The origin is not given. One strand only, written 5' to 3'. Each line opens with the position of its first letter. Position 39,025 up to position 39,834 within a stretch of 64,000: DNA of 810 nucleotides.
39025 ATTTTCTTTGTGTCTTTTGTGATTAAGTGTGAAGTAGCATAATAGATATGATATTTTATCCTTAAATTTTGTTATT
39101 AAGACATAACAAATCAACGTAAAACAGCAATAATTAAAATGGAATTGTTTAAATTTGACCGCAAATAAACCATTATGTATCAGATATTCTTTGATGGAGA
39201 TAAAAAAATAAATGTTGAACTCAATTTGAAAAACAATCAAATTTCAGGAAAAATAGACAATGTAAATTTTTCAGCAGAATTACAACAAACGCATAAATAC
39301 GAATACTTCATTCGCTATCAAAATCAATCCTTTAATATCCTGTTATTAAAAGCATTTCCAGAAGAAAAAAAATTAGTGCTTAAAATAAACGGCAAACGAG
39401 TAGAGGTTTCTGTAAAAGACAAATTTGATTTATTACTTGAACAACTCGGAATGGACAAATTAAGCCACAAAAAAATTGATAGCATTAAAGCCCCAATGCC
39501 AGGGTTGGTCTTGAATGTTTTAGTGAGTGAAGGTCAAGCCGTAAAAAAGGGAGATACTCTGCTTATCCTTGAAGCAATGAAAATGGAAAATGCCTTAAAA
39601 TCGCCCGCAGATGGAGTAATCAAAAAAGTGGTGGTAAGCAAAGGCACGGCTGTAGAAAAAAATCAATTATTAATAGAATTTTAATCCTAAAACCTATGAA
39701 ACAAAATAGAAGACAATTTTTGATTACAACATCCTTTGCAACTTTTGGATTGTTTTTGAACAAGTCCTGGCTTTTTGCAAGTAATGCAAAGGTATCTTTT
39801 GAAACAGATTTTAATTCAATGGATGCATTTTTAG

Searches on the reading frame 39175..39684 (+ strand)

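Call 12: search_protein_families(library=pfam, proteins=[window:39175-39684:+])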
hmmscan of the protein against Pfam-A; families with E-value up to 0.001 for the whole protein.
window:39175-39684:+ (169 aa): 5 families
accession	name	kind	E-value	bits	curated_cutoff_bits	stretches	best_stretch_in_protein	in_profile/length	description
PF00364.28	Biotin_lipoyl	-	2.6e-20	72.5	22.1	1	103-168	2-72/73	Biotin-requiring enzyme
PF13533.13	Biotin_lipoyl_2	-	6.7e-12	45.4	29.8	1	103-133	2-32/32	Biotin-lipoyl like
PF13437.12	HlyD_3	-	1e-06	29.9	22.2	0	104-132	2-30/106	HlyD family secretion protein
PF16576.10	HlyD_D23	-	1.6e-05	24.8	30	0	103-133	110-140/214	Barrel-sandwich domain of CusB or HlyD membrane-fusion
PF00358.26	PTS_EIIA_1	-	0.00037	20.6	27.2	0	62-144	35-115/127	phosphoenolpyruvate-dependent sugar phosphotransferase system, EIIA 1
